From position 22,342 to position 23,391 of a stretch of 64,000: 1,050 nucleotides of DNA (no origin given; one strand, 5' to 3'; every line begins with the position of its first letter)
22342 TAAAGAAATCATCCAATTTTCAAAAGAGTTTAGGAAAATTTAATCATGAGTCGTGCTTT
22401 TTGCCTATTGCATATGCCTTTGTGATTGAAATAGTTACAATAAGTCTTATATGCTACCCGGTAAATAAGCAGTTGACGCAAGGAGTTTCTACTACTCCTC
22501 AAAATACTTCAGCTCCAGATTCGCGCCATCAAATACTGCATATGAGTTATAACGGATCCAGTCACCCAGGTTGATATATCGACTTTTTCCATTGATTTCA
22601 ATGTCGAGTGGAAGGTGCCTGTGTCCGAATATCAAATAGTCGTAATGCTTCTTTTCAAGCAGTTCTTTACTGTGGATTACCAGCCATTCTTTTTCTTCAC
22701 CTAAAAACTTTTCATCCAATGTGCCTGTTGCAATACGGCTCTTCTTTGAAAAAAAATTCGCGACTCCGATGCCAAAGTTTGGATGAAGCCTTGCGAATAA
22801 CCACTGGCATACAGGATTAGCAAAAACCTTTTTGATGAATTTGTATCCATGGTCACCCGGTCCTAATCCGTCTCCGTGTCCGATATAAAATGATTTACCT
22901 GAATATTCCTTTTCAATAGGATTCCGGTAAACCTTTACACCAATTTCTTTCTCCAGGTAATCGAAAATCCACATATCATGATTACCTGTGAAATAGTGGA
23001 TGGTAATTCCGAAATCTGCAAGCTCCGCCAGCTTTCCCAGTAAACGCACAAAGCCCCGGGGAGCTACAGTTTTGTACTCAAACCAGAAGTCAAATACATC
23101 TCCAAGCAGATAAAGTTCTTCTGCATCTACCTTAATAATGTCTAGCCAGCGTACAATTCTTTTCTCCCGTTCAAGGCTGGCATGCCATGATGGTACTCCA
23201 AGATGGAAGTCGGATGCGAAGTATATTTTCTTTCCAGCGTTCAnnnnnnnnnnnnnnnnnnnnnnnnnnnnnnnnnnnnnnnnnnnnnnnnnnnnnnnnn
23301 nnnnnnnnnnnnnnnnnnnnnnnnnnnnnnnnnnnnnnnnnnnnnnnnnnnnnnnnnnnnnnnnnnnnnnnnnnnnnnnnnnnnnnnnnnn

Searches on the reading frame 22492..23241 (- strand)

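Call 53: search_protein_families(library=pfam, max_evalue=0.001, proteins=[window:22492-23241:-])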
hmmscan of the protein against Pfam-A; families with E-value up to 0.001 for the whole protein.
window:22492-23241:- (249 aa): 2 families
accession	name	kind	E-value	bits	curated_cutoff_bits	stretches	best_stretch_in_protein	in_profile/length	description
PF00149.33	Metallophos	-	7e-08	33.6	21.5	1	5-210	2-190/191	Calcineurin-like phosphoesterase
PF12850.12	Metallophos_2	-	5.3e-06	26.9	27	0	193-230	98-137/154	Calcineurin-like phosphoesterase superfamily domain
